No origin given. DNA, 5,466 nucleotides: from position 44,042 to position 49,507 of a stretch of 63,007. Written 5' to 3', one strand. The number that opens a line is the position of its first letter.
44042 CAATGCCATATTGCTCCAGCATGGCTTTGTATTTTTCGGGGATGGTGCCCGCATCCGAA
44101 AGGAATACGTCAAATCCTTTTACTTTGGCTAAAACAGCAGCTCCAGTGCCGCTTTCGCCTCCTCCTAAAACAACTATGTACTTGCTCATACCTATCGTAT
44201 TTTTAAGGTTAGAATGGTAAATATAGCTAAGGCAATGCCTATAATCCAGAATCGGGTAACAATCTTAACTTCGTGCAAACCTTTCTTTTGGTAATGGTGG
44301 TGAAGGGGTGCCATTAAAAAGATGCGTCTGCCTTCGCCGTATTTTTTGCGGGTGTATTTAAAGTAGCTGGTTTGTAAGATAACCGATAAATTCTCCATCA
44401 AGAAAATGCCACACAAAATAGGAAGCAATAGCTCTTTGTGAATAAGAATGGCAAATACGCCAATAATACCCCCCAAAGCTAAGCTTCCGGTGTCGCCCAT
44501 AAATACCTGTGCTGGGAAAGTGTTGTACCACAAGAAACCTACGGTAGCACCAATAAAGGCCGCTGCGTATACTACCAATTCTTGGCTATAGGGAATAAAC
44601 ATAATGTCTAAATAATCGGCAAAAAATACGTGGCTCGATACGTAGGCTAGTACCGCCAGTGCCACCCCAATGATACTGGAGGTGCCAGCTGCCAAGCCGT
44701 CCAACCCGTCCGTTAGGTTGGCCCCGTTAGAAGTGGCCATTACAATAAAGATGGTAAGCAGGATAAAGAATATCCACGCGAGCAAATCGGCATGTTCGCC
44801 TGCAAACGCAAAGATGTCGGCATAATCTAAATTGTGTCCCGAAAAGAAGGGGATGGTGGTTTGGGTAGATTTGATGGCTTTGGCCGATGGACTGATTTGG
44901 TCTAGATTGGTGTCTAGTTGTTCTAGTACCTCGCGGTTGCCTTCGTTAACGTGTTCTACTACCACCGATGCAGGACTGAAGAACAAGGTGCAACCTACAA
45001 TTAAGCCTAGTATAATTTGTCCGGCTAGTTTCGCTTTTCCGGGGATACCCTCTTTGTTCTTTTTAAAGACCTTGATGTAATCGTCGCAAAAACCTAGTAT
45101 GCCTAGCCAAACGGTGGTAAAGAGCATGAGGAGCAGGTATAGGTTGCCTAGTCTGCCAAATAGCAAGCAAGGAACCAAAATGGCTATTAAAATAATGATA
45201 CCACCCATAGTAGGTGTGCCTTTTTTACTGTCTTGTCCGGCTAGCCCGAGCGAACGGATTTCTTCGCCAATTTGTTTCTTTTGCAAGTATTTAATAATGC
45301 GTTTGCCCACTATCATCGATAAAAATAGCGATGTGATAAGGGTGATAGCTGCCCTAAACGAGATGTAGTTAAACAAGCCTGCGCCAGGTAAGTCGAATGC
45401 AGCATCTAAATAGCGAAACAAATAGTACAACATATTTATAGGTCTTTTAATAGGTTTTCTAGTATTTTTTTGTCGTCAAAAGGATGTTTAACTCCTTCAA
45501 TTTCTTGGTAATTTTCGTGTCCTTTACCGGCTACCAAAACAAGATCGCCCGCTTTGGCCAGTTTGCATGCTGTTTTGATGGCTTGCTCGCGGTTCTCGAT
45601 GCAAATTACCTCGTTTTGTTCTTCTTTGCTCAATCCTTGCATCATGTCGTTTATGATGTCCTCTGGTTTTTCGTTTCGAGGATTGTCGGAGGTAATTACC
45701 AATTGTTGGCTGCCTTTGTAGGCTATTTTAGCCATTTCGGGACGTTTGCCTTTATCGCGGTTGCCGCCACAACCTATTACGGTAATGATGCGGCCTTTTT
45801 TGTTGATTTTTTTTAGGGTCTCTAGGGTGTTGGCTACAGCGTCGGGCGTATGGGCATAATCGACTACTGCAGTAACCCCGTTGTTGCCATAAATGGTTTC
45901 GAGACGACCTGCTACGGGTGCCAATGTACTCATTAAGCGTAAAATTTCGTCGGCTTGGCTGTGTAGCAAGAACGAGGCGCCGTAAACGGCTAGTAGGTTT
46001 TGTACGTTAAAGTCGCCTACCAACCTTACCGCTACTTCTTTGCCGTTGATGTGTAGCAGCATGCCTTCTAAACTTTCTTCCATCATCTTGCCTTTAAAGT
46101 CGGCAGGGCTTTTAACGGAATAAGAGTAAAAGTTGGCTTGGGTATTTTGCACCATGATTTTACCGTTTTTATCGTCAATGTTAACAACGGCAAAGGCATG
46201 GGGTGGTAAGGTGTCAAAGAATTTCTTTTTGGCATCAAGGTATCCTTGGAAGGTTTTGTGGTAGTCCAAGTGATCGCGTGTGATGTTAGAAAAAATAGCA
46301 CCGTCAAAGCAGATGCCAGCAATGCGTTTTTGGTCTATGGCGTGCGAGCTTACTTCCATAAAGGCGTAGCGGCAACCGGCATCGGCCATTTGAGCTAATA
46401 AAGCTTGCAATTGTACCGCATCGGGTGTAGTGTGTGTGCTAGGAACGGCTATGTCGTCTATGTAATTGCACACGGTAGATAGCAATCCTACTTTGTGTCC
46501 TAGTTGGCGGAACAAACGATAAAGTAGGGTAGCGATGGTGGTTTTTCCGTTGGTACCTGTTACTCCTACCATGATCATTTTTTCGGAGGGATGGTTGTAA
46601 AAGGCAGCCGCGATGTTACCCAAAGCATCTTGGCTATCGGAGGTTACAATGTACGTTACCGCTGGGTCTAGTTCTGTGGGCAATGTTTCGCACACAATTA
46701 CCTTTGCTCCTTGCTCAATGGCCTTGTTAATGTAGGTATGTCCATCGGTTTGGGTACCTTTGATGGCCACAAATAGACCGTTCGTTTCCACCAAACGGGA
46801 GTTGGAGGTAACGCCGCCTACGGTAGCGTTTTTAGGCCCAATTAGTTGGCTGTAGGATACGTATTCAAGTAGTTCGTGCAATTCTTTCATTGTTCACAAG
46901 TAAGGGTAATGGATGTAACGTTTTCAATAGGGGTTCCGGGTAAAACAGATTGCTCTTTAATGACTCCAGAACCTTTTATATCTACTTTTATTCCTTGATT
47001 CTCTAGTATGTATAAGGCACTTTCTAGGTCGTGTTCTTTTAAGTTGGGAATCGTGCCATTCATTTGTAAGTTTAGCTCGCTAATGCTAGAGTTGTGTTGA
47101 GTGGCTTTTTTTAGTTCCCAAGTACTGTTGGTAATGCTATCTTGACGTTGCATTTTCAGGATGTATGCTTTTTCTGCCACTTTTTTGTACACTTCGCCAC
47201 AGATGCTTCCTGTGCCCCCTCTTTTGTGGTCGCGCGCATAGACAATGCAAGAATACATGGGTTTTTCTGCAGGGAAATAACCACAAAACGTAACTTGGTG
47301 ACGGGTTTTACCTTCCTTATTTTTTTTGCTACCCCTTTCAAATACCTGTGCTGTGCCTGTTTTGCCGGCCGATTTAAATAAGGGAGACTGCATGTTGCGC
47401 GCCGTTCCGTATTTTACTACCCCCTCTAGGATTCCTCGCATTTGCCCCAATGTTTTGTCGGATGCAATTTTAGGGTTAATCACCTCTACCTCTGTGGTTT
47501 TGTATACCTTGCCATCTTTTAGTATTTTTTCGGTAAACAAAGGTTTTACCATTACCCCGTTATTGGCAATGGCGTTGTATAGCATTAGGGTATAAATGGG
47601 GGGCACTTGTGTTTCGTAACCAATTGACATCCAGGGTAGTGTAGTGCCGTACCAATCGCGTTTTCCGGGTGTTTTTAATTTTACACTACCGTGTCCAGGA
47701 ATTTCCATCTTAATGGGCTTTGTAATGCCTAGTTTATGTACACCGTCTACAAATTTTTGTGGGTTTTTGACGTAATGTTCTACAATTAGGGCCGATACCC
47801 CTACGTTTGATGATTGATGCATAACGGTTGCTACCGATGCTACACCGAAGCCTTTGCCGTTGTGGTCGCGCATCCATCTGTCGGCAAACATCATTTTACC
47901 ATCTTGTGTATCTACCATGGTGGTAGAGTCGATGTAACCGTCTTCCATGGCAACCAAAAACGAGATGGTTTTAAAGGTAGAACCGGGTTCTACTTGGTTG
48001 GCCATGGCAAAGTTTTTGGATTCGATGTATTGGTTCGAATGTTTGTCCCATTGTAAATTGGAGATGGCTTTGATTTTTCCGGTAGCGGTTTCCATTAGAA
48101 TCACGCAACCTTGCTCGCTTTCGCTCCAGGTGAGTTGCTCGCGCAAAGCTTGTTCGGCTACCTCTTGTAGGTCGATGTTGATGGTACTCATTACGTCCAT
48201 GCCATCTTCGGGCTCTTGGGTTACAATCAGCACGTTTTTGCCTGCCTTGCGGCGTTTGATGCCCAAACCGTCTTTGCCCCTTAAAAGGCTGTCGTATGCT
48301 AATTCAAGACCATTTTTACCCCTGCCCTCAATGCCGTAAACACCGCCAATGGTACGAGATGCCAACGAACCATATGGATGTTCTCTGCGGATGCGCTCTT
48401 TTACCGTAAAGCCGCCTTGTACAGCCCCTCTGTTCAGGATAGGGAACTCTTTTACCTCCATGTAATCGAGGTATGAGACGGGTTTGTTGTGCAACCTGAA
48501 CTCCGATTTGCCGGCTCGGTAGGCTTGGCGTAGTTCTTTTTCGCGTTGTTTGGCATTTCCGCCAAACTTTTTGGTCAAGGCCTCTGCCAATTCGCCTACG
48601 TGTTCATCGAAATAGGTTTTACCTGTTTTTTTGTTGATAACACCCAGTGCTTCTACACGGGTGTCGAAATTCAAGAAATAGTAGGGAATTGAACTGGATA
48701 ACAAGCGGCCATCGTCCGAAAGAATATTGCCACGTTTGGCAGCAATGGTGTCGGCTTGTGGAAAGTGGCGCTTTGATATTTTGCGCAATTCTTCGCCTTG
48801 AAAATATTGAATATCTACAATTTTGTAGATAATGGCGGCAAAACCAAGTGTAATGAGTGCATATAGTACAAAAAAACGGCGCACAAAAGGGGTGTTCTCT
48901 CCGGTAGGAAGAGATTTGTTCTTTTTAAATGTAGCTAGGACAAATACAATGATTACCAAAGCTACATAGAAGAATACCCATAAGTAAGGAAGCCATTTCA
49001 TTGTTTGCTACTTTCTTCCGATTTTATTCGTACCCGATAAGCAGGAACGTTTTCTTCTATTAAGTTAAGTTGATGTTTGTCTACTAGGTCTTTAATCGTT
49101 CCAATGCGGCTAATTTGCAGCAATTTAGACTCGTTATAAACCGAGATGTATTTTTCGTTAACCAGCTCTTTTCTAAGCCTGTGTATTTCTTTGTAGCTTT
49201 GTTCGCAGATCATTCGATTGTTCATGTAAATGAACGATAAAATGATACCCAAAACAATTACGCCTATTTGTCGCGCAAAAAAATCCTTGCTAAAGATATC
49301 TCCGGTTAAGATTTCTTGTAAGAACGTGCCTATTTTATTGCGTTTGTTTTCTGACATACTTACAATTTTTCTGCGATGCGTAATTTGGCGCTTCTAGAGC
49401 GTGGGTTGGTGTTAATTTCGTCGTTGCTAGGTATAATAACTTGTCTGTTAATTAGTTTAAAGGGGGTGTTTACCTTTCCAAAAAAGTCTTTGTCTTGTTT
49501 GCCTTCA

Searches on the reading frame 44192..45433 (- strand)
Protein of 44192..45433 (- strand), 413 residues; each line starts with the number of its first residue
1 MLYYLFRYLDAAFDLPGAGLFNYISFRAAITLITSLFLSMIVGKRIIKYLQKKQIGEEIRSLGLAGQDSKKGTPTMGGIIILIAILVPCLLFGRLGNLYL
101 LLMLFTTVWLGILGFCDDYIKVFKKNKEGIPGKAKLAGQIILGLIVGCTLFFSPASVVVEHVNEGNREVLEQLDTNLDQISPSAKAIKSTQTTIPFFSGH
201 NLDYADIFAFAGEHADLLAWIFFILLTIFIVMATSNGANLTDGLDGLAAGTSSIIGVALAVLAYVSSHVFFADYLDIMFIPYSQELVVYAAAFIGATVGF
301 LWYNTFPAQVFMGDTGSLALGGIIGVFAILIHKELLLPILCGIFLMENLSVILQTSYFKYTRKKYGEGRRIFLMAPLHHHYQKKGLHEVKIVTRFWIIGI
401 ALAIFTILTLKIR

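Call 12: search_protein_families(library=pfam, proteins=[window:44192-45433:-], max_evalue=0.00001)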
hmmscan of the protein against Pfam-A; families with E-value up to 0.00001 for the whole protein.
window:44192-45433:- (413 aa): 1 family
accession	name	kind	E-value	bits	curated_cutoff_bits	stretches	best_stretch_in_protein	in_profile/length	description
PF00953.26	Glycos_transf_4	-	2e-29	103.1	27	1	179-331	22-159/160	Glycosyl transferase family 4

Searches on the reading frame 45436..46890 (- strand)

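Call 12: search_protein_families(library=pfam, proteins=[window:45436-46890:-], max_evalue=0.00001)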
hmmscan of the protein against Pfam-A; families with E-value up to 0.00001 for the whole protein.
window:45436-46890:- (484 aa): 3 families
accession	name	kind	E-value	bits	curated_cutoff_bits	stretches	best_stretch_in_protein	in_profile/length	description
PF08245.18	Mur_ligase_M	-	2e-53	181.8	24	1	110-305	1-199/200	Mur ligase middle domain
PF02875.26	Mur_ligase_C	-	2.5e-36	125.7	28.4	1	328-457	1-127/127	Mur ligase, glutamate ligase domain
PF01225.30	Mur_ligase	-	2.4e-09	37.9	21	1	24-98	2-95/95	Mur ligase family, catalytic domain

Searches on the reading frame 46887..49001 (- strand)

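Call 12: search_protein_families(library=pfam, proteins=[window:46887-49001:-], max_evalue=0.00001)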
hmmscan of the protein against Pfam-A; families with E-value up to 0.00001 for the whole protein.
window:46887-49001:- (704 aa): 3 families
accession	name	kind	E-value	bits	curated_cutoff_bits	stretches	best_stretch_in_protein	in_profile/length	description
PF00905.27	Transpeptidase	-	1.4e-43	149.6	22.1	1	298-609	1-298/299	Penicillin binding protein transpeptidase domain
PF03717.20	PBP_dimer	-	5.4e-13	50.2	24.4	1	86-253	2-172/180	Penicillin-binding Protein dimerisation domain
PF03793.24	PASTA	-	1.5e-08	34.9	23.2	1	650-701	2-61/64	PASTA domain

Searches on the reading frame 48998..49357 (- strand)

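Call 12: search_protein_families(library=pfam, proteins=[window:48998-49357:-], max_evalue=0.00001)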
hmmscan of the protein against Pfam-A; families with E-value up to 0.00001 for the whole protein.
window:48998-49357:- (119 aa): 1 family
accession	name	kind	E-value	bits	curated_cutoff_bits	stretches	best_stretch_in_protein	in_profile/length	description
PF19579.4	FtsL_2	-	4.8e-09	36.5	24.6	1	15-115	2-100/100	Bacteriodetes cell division protein (FtsL-like)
